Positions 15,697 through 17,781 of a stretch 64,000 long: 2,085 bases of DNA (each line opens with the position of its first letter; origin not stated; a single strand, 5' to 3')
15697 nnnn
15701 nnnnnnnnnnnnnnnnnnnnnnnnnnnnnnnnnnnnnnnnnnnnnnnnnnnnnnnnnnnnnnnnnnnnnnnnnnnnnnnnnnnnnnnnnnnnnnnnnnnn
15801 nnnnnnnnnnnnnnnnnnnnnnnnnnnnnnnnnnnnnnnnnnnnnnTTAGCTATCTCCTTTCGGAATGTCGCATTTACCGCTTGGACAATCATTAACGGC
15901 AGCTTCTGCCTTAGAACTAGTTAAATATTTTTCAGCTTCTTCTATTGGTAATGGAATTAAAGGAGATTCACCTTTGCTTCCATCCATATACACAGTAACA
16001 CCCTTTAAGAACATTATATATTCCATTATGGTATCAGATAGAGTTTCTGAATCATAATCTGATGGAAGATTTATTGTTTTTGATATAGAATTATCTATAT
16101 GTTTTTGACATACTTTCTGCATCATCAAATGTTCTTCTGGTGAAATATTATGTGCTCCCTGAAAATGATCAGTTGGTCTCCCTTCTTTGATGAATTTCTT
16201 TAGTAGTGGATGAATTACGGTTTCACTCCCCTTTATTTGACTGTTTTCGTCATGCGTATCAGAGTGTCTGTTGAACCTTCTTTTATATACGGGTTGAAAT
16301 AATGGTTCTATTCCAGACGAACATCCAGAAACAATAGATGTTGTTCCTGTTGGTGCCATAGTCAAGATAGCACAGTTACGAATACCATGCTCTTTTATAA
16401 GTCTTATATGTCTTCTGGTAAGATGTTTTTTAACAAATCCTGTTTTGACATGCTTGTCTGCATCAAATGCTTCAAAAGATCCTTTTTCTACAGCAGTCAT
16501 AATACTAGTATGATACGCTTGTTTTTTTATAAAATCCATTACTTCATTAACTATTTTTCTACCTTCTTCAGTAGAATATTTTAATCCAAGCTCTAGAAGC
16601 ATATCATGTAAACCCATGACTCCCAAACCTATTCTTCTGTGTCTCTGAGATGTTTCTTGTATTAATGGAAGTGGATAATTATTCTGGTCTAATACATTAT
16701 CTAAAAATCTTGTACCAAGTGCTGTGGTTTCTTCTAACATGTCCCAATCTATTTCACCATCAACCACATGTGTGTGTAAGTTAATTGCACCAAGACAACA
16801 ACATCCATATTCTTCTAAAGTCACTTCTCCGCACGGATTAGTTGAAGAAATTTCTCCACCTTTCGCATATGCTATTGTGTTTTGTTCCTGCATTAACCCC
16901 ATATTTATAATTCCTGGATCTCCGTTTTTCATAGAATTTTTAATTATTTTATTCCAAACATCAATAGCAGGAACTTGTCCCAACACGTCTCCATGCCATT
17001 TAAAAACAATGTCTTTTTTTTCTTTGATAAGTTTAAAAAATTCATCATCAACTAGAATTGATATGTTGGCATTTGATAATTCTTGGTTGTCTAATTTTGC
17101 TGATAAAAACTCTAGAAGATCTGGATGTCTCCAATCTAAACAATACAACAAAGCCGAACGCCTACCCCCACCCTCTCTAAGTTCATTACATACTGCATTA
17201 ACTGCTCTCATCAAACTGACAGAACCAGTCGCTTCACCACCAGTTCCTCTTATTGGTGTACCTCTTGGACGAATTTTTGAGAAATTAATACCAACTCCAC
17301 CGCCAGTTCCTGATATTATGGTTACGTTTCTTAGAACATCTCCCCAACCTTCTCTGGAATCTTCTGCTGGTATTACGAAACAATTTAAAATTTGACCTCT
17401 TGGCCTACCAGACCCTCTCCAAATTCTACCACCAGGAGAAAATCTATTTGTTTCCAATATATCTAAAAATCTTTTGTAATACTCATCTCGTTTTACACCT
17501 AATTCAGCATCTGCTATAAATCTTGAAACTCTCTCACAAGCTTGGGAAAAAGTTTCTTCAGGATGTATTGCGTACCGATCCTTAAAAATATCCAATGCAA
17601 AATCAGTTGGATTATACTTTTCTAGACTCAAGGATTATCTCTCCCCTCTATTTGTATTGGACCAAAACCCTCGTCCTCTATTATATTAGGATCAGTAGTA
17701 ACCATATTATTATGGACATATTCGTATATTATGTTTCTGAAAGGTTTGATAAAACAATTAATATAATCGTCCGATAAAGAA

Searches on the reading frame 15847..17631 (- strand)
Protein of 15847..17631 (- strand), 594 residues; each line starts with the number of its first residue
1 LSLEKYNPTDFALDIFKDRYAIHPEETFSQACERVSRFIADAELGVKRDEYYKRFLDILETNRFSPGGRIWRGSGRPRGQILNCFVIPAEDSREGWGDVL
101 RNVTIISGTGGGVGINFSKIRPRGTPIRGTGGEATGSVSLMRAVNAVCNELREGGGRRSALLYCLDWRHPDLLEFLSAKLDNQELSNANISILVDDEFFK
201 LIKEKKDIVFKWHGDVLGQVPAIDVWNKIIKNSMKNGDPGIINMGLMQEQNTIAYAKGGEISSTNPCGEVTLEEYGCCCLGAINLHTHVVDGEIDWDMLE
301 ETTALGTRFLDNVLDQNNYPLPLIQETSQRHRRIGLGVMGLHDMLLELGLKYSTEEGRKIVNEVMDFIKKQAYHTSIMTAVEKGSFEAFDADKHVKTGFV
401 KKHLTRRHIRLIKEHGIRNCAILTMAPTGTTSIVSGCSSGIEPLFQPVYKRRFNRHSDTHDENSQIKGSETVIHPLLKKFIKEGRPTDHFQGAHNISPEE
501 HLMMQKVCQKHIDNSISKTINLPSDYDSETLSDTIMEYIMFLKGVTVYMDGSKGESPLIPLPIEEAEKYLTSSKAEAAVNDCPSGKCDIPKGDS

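Call 13: search_protein_families(library=phrogs, proteins=[window:15847-17631:-])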
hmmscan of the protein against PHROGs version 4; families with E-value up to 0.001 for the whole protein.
window:15847-17631:- (594 aa): 8 families
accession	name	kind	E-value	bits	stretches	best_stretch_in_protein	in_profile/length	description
phrog_84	-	DNA, RNA and nucleotide metabolism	9.2e-120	402.3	1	8-555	198-778/975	ribonucleoside-diphosphate reductase large subunit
phrog_367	-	DNA, RNA and nucleotide metabolism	3e-52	178.7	2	154-590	279-697/701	ribonucleotide reductase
phrog_3844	-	moron, auxiliary metabolic gene and host takeover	6.2e-38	131.9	1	268-553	152-425/451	NrdA-like aerobic NDP reductase large subunit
phrog_3987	-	DNA, RNA and nucleotide metabolism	6.6e-22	78.7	1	14-209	147-351/467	ribonucleotide reductase large subunit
phrog_6132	-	DNA, RNA and nucleotide metabolism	5.6e-12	46.6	1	57-146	190-280/530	ribonucleotide reductase large subunit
phrog_12229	-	DNA, RNA and nucleotide metabolism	3.9e-09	36.5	1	27-158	25-152/577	ribonucleotide reductase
phrog_22953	-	DNA, RNA and nucleotide metabolism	1e-06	29.9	1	118-208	5-99/201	ribonucleotide reductase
phrog_30939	-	DNA, RNA and nucleotide metabolism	1.3e-06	27.5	1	53-385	470-789/977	ribonucleotide reductase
